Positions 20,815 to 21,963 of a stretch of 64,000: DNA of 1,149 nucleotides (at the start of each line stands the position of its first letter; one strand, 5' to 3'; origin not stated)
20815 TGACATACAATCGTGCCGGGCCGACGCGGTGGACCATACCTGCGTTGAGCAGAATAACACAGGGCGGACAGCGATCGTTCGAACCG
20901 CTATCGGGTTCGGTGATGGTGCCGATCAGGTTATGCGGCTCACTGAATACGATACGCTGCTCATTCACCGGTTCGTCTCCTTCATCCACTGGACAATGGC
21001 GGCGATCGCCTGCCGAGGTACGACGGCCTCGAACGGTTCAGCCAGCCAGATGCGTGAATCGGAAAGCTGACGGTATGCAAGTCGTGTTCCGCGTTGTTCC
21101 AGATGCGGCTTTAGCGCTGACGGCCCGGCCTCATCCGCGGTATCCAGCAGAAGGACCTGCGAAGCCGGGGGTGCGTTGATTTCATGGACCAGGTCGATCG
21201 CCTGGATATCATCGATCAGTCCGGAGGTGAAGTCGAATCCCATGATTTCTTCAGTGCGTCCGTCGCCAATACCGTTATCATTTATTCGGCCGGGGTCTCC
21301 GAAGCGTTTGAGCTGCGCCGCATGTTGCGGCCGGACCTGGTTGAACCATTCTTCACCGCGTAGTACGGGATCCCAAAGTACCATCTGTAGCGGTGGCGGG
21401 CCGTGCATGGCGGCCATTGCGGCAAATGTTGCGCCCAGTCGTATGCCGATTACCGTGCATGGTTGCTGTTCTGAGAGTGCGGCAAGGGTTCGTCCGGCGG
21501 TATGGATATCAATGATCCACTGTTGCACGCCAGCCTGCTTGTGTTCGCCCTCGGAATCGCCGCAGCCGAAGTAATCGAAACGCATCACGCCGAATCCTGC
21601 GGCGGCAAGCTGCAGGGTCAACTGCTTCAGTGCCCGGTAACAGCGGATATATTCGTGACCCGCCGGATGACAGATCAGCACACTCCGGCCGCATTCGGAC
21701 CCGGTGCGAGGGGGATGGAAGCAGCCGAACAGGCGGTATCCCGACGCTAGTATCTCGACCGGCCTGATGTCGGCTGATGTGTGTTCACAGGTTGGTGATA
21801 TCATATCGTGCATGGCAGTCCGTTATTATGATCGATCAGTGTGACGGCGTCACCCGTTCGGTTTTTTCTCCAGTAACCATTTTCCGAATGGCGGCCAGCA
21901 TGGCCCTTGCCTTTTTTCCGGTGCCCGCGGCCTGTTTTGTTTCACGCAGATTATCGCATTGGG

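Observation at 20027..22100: No release domain on the assembly line; instead a Cys-elbow hydrolase paired with an Arg-elbow pseudo-hydrolase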

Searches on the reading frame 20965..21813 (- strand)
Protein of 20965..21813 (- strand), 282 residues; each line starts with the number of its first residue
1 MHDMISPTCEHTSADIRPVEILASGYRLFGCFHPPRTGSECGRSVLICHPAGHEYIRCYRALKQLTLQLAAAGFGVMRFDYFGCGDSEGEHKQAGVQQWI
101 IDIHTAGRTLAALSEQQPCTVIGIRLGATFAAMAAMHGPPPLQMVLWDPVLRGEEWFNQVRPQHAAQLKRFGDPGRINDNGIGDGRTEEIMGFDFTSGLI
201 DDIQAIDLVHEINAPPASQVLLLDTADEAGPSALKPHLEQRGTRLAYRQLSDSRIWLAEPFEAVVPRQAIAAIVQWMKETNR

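Call 4: search_protein_families(library=ncbifam, proteins=[window:20965-21813:-], max_evalue=0.01)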
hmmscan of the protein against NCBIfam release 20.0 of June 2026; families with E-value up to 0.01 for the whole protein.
window:20965-21813:- (282 aa): 3 families
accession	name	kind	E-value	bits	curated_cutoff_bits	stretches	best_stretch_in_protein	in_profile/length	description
TIGR03101.1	hydr2_PEP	hypoth_equivalog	3.4e-25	89.1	202.75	1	27-262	11-252/266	hydrolase 2, exosortase A system-associated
TIGR03100.1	hydr1_PEP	hypoth_equivalog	2e-11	43.7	168.45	1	21-160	7-143/274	hydrolase 1, exosortase A system-associated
NF047920.1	lactonase_UilS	equivalog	0.00071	19.4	400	1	66-135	45-116/285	UilS family quorum-quenching N-acyl-homoserine lactonase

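Call 5: search_protein_families(library=pfam, proteins=[window:20965-21813:-], max_evalue=0.01)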
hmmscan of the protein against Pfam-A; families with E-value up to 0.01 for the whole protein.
window:20965-21813:- (282 aa): 3 families
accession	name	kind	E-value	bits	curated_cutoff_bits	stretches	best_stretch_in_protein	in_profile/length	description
PF12146.15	Hydrolase_4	-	2.9e-10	40.3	27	1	45-158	7-118/239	Serine aminopeptidase, S33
PF12697.13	Abhydrolase_6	-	0.00015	23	26.3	1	45-174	1-118/217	Alpha/beta hydrolase family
PF00561.26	Abhydrolase_1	-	0.0014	18.8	25.8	1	68-145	22-97/245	alpha/beta hydrolase fold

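Call 9: find_homologous_proteins(query=window:20968-21813:-, max_evalue=0.001)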
Query window:20968-21813:- (282 aa): 53 proteins with E <= 0.001 among 2596 candidates.
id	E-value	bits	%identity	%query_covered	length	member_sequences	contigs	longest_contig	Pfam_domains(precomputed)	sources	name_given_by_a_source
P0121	9.0e-193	657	100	100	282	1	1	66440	PF12146.16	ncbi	-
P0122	1.0e-77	280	49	98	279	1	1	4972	PF12697.14,PF00561.27,PF12146.16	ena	-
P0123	2.6e-62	229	41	95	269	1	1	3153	PF01738.25,PF12146.16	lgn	-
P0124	1.1e-51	194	36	95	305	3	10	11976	PF12697.14,PF12146.16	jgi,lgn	-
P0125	3.8e-48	183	36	95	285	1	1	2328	PF12146.16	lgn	-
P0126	5.3e-46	175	36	99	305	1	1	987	PF00561.27,PF12146.16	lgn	-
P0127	6.9e-45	172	35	86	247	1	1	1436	PF12146.16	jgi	-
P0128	1.4e-43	168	37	90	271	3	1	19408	PF12146.16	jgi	jgi:uncharacterized protein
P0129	3.6e-43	166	33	97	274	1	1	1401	PF12146.16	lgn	-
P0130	3.8e-42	163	33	98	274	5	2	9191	PF12146.16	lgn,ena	-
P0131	4.2e-41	159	31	95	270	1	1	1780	PF12697.14,PF00561.27,PF12146.16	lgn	-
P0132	1.9e-40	157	35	89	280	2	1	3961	PF12146.16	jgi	jgi:alpha/beta superfamily hydrolase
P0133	1.9e-38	151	32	90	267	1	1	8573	PF12146.16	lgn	-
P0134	1.2e-36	145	34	90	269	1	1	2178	PF12146.16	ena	-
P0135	1.5e-36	144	36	89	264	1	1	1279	PF00561.27,PF12146.16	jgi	jgi:exosortase A-associated hydrolase 2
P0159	8.8e-28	116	33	93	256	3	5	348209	PF00561.27,PF12146.16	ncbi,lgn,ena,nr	ncbi:MAG: alpha/beta hydrolase [Pseudomonadales bacterium]|nr:alpha/beta hydrolase [Pseudomonadales 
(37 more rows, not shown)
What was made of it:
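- On Dienelactone hydrolase PF01738: One homologue, P0123, carries a precomputed PF01738 hit (call 9).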

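Call 34: search_solved_structures(query=A3, max_evalue=0.01, show_alignments=2)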
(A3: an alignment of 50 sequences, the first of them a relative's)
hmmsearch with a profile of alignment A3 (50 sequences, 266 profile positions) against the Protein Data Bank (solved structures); distinct sequences matched with E-value up to 0.01: 71 (the best 60 are shown).
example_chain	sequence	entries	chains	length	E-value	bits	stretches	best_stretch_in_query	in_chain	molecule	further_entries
9pic_A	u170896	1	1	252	2.1e-29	106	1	8-144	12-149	Alpha/beta fold hydrolase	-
9pir_A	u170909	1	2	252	2.4e-29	105.9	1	8-144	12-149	Alpha/beta fold hydrolase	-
9pid_A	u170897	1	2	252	5.5e-29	104.7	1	8-139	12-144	Alpha/beta fold hydrolase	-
9pjb_A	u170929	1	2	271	5.6e-29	104.7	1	4-208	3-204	MHETase MHT043-5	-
8b4u_A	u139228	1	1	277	1.4e-24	90.3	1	4-134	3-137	Alpha/beta hydrolase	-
9h0z_A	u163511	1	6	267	2.2e-24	89.6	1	8-224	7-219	Serine aminopeptidase S33 domain-containing protein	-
7q4h_A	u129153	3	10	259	2.5e-24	89.4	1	6-224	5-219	Hydrolase_4 domain-containing protein | Serine aminopeptidase S33 domain-containing protein | Prolyl oligopeptidase family protein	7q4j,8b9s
9w30_A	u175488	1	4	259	1.1e-21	80.8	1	8-232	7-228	Alpha/beta superfamily hydrolase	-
7wwh_A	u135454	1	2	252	4.4e-19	72.2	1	5-140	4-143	Alpha/beta hydrolase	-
7z2u_A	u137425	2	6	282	1e-16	64.4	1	16-211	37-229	Ferulic acid esterase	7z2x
7z2v_A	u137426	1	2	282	1.1e-16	64.3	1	16-211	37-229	Ferulic acid esterase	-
7qjm_A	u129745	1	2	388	1.5e-14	57.3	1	6-155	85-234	alpha/beta-hydrolase (202)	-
5cml_A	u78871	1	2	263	2.1e-13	53.6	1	48-130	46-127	OsmC family protein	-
9wo1_A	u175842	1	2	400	5.7e-12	48.9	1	50-131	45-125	Osmotically inducible protein C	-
7xrh_A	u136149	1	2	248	7e-12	48.6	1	48-136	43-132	Cinnamoyl esterase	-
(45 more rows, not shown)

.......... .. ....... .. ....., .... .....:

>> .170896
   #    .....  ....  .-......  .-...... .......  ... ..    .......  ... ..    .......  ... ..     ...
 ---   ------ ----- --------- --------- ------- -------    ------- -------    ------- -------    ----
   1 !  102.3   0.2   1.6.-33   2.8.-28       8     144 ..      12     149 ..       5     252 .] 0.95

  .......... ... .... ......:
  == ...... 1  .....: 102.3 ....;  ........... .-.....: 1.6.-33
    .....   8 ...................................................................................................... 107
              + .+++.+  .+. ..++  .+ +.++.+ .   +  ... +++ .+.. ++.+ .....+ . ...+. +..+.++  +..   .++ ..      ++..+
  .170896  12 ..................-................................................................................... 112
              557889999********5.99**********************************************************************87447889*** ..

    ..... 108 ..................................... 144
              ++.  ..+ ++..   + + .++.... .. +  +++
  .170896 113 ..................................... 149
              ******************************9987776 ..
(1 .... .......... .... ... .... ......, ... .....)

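Call 35: find_encoding_contigs(protein=P0159, flank=10000, max_places=2)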
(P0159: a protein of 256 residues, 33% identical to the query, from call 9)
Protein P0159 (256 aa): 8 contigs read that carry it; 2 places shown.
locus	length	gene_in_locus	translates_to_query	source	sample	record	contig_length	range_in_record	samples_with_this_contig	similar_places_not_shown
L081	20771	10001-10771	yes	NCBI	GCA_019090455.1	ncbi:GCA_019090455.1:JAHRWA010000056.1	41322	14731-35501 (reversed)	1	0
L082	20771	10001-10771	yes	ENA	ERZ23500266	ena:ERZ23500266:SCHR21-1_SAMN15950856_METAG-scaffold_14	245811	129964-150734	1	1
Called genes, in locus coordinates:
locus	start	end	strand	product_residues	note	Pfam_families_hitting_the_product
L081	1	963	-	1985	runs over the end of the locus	PF00109:ketoacyl-synt, PF02801:Ketoacyl-synt_C, PF16197:KAsynt_C_assoc, PF22336:RhiE-like_linker, PF22621:CurL-like_PKS_C, PF00698:Acyl_transf_1, PF00106:adh_short, PF08659:KR, +7 more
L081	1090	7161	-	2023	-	PF00551:Formyl_trans_N, PF00501:AMP-binding, PF00296:Bac_luciferase, PF00501:AMP-binding, PF05401:NodS, PF08241:Methyltransf_11, PF08242:Methyltransf_12, PF13489:Methyltransf_23, +6 more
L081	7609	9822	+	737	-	PF20256:MoCoBD_2, PF02738:MoCoBD_1, PF20256:MoCoBD_2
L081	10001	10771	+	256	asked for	PF00561:Abhydrolase_1 (weak), PF12146:Hydrolase_4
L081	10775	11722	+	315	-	PF12146:Hydrolase_4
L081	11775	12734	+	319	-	PF01368:DHH (weak)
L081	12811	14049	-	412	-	PF04286:DUF445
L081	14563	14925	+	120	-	PF00072:Response_reg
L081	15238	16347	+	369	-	PF00364:Biotin_lipoyl (faint), PF25917:BSH_RND, PF25919:BSH_CusB (weak), PF25973:BSH_CzcB, PF25984:BSH_YknX (faint), PF25876:HH_MFP_RND (weak), PF25989:YknX_C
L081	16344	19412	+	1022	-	PF00873:ACR_tran, PF02355:SecD_SecF_C (weak)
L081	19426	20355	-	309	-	PF00126:HTH_1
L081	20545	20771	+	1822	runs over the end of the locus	PF01627:Hpt (faint), PF02518:HATPase_c, PF00072:Response_reg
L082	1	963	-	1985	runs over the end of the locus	PF00109:ketoacyl-synt, PF02801:Ketoacyl-synt_C, PF16197:KAsynt_C_assoc, PF22336:RhiE-like_linker, PF22621:CurL-like_PKS_C, PF00698:Acyl_transf_1, PF00106:adh_short, PF08659:KR, +7 more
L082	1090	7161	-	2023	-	PF00551:Formyl_trans_N, PF00501:AMP-binding, PF00296:Bac_luciferase, PF00501:AMP-binding, PF05401:NodS, PF08241:Methyltransf_11, PF08242:Methyltransf_12, PF13489:Methyltransf_23, +6 more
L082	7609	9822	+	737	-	PF20256:MoCoBD_2, PF02738:MoCoBD_1, PF20256:MoCoBD_2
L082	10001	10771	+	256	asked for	PF00561:Abhydrolase_1 (weak), PF12146:Hydrolase_4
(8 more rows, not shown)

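Call 36: find_encoding_contigs(protein=P0135, flank=5000, max_places=2)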
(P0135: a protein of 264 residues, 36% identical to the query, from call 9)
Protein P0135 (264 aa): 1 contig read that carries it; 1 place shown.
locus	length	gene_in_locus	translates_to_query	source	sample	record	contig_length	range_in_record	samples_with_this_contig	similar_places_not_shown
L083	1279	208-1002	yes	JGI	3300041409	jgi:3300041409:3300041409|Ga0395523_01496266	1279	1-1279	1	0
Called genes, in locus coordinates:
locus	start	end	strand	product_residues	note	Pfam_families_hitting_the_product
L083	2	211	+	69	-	?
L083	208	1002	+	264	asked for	PF00561:Abhydrolase_1, PF12146:Hydrolase_4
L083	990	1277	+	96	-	?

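Call 37: find_homologous_proteins(query=P0135, max_evalue=1e-10)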
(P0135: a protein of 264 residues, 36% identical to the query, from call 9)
Query P0135 (264 aa): 812 proteins with E <= 1e-10 among 5053 candidates; the best 120 are listed.
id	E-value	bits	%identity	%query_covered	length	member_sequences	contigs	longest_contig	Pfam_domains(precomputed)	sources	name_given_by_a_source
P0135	3.2e-172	589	100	100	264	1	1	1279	PF00561.27,PF12146.16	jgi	jgi:exosortase A-associated hydrolase 2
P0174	7.8e-108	378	66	100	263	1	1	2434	PF12697.14,PF00561.27,PF12146.16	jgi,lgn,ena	-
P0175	1.8e-107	377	67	100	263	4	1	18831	PF12697.14,PF00561.27,PF12146.16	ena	-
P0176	5.1e-106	372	66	100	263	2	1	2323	PF02129.25,PF12697.14,PF00561.27,PF12146.16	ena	-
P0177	1.6e-103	364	63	100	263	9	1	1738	PF02129.25,PF12697.14,PF00561.27,PF12146.16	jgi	-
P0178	2.1e-103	364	63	100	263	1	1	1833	PF12697.14,PF00561.27,PF12146.16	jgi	jgi:uncharacterized protein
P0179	1.9e-101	357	63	100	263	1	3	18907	PF12697.14,PF12146.16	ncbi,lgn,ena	-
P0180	6.7e-101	355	62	100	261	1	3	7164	PF02129.25,PF12697.14,PF00561.27,PF12146.16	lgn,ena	-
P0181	3.4e-97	343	59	100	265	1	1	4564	PF12697.14,PF00561.27,PF12146.16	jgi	jgi:pimeloyl-ACP methyl ester carboxylesterase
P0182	1.3e-94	335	57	100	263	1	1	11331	PF00561.27,PF12146.16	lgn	-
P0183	1.7e-93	331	58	100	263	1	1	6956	PF12697.14,PF12146.16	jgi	jgi:pimeloyl-ACP methyl ester carboxylesterase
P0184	3.1e-93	330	57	100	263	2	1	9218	PF00561.27,PF12146.16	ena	-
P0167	1.2e-92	328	71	82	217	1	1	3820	PF00561.27,PF12146.16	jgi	jgi:pimeloyl-ACP methyl ester carboxylesterase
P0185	6.2e-86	306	56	100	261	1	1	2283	PF00561.27,PF12146.16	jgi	jgi:exosortase A-associated hydrolase 2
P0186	2.1e-85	305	54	99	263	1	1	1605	PF00561.27,PF12146.16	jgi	jgi:exosortase A-associated hydrolase 2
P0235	1.2e-74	269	50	100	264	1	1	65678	PF12697.14,PF00561.27,PF12146.16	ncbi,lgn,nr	ncbi:MAG: alpha/beta fold hydrolase [Rhodocyclales bacterium]|nr:alpha/beta fold hydrolase [Rhodocyc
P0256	3.9e-73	264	51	100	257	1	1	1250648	PF12697.14,PF00561.27,PF12146.16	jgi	jgi:exosortase A-associated hydrolase 2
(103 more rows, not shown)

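Call 38: find_encoding_contigs(protein=P0256, flank=10000, max_places=1)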
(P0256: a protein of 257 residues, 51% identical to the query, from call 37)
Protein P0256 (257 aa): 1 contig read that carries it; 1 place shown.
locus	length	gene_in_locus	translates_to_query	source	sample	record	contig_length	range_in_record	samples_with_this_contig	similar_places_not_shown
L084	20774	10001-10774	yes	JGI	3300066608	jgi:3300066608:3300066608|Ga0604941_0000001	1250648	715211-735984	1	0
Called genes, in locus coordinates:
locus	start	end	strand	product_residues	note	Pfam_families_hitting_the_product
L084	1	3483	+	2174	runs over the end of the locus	PF00109:ketoacyl-synt, PF02801:Ketoacyl-synt_C, PF16197:KAsynt_C_assoc, PF22336:RhiE-like_linker, PF22621:CurL-like_PKS_C, PF00698:Acyl_transf_1, PF21089:PKS_DH_N, PF14765:PS-DH, +9 more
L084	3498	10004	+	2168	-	PF00668:Condensation, PF18563:TubC_N, PF00501:AMP-binding, PF13193:AMP-binding_C, PF00550:PP-binding, PF00668:Condensation, PF00501:AMP-binding, PF13193:AMP-binding_C, +1 more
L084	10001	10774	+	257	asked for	PF00561:Abhydrolase_1 (weak), PF12146:Hydrolase_4, PF12697:Abhydrolase_6 (weak)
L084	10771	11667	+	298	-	PF00561:Abhydrolase_1 (weak), PF12146:Hydrolase_4, PF12697:Abhydrolase_6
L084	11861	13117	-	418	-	PF22778:VCPO_2nd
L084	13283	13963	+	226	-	PF00072:Response_reg, PF00196:GerE, PF08281:Sigma70_r4_2 (weak)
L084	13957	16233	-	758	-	PF02743:dCache_1, PF00672:HAMP, PF00512:HisKA, PF02518:HATPase_c, PF00072:Response_reg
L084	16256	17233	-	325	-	PF04392:ABC_sub_bind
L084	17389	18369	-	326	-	PF00126:HTH_1, PF03466:LysR_substrate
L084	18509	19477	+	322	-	PF03401:TctC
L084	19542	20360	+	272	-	PF01209:Ubie_methyltran, PF13489:Methyltransf_23, PF08241:Methyltransf_11, PF08242:Methyltransf_12, PF13649:Methyltransf_25, PF13847:Methyltransf_31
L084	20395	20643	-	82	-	PF11730:DUF3297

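Call 39: find_encoding_contigs(protein=P0235, flank=10000, max_places=1)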
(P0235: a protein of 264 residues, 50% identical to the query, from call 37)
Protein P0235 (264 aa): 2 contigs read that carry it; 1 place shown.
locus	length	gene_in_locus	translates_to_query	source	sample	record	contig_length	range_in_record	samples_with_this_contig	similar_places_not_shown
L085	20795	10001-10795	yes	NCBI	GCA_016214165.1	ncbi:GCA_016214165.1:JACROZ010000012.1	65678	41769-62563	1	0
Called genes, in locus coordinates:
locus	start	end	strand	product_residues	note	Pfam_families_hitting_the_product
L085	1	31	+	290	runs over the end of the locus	PF00892:EamA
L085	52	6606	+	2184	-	PF00109:ketoacyl-synt, PF02801:Ketoacyl-synt_C, PF16197:KAsynt_C_assoc, PF22336:RhiE-like_linker, PF22621:CurL-like_PKS_C, PF00698:Acyl_transf_1, PF21089:PKS_DH_N, PF14765:PS-DH, +9 more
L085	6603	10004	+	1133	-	PF18563:TubC_N, PF00668:Condensation, PF00501:AMP-binding, PF13193:AMP-binding_C, PF00550:PP-binding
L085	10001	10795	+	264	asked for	PF00561:Abhydrolase_1, PF12146:Hydrolase_4, PF12697:Abhydrolase_6 (weak)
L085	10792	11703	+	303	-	PF00561:Abhydrolase_1, PF12146:Hydrolase_4, PF12697:Abhydrolase_6 (weak)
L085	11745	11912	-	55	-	PF00471:Ribosomal_L33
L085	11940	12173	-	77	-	PF00830:Ribosomal_L28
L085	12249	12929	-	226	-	PF20582:UPF0758_N, PF04002:RadC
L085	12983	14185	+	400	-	PF02441:Flavoprotein, PF04127:DFP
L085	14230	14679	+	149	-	PF00692:dUTPase, PF22769:DCD (weak)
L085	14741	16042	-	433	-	PF07992:Pyr_redox_2, PF21706:FCSD_central, PF09242:FCSD-flav_bind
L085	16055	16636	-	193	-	PF00034:Cytochrom_C (weak), PF13442:Cytochrome_CBB3 (weak)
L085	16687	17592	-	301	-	PF09459:EB_dh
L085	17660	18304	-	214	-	PF03264:Cytochrom_NNT, PF14522:Cytochrome_C7 (faint), PF14537:Cytochrom_c3_2 (faint), PF22113:Mtrc-MtrF_II-IV_dom (faint)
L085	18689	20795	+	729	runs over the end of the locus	PF00664:ABC_membrane, PF00005:ABC_tran, PF02463:SMC_N (faint), PF13304:AAA_21 (faint)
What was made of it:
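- PKS plus a single NRPS module (calls 38, 39). Some relatives are minimal PKS-NRPS-hydr2-hydr1 operons with no glycan genes nearby (L085, call 39). Minimal PKS-NRPS-hydr2-hydr1 operons have no glycan genes nearby (L085; also L084) (calls 38, 39).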

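Call 40: search_protein_families(library=ncbifam, proteins=[L084:10001-10774:+, L084:10771-11667:+, L085:10001-10795:+, L085:10792-11703:+, L081:10001-10771:+, L081:10775-11722:+], max_evalue=1e-8)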
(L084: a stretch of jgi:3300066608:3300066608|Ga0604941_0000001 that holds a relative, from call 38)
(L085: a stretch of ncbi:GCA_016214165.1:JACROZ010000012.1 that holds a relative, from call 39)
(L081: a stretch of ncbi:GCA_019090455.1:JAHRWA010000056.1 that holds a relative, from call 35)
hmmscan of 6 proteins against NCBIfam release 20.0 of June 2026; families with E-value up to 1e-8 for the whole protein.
L084:10001-10774:+ (257 aa): 2 families
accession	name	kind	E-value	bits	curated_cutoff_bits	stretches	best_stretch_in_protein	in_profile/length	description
TIGR03101.1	hydr2_PEP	hypoth_equivalog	4.1e-33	115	202.75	1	3-149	2-146/266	hydrolase 2, exosortase A system-associated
TIGR03100.1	hydr1_PEP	hypoth_equivalog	2.5e-13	49.9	168.45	1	7-144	8-141/274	hydrolase 1, exosortase A system-associated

L084:10771-11667:+ (298 aa): 1 family
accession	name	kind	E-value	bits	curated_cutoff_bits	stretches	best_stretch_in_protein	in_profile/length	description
TIGR03100.1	hydr1_PEP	hypoth_equivalog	8.7e-31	107.2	168.45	1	6-283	2-273/274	hydrolase 1, exosortase A system-associated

L085:10001-10795:+ (264 aa): 2 families
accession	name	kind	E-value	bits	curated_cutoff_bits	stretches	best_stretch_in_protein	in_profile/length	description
TIGR03101.1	hydr2_PEP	hypoth_equivalog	8.9e-29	100.8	202.75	1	4-193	3-196/266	hydrolase 2, exosortase A system-associated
TIGR03100.1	hydr1_PEP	hypoth_equivalog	3.3e-13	49.6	168.45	1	6-138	7-135/274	hydrolase 1, exosortase A system-associated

L085:10792-11703:+ (303 aa): 1 family
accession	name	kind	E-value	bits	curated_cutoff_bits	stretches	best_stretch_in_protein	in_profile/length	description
TIGR03100.1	hydr1_PEP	hypoth_equivalog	1.4e-26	93.4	168.45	1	17-284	13-274/274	hydrolase 1, exosortase A system-associated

L081:10001-10771:+ (256 aa): 2 families
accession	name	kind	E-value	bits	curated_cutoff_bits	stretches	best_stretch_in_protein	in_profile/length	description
TIGR03101.1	hydr2_PEP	hypoth_equivalog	7.6e-32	110.9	202.75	1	3-149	2-147/266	hydrolase 2, exosortase A system-associated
TIGR03100.1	hydr1_PEP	hypoth_equivalog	4.6e-16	58.9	168.45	1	3-136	4-134/274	hydrolase 1, exosortase A system-associated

L081:10775-11722:+ (315 aa): 1 family
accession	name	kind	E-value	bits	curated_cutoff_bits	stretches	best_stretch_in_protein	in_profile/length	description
TIGR03100.1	hydr1_PEP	hypoth_equivalog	1.7e-19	70.2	168.45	1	54-202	22-172/274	hydrolase 1, exosortase A system-associated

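Call 50: predict_structure(alignment_id=A3)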
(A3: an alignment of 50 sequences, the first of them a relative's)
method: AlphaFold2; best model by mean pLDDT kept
length: 282 residues; sequences in the alignment: 50
mean_pLDDT: 89.8   pTM: 0.89
mean pLDDT of the five models: 89.8, 89.4, 89.1, 88.5, 88.3
residues with pLDDT >= 90: 206; 70-90: 48; 50-70: 24; < 50: 4
segments of 3 or more residues with pLDDT < 50: none
pLDDT, mean of each block of 10 residues (from residue 1): 52 78 96 87 93 91 96 96 96 95 97 90 98 95 97 95 90 67 71 92 97 96 86 93 97 87 91 97 87
secondary structure, 60 per line:
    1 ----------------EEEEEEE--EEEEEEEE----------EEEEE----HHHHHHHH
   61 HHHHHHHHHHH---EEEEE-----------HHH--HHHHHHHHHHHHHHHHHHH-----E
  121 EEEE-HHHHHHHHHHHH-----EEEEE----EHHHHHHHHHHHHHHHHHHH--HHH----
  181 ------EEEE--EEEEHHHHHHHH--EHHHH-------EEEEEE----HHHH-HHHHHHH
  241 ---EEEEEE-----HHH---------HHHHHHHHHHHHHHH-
elements in order: E17-23 E26-33 E44-48 H53-71 E75-79 H96-114 E120-124 H126-137 E143-147 H153-171 E187-190 E193-196 H197-204 H208-211 E219-224 H229-232 H234-240 E244-249 H267-281
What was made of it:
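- The AF2 model has pLDDT 89.8, with Arg125 at the elbow (call 50).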
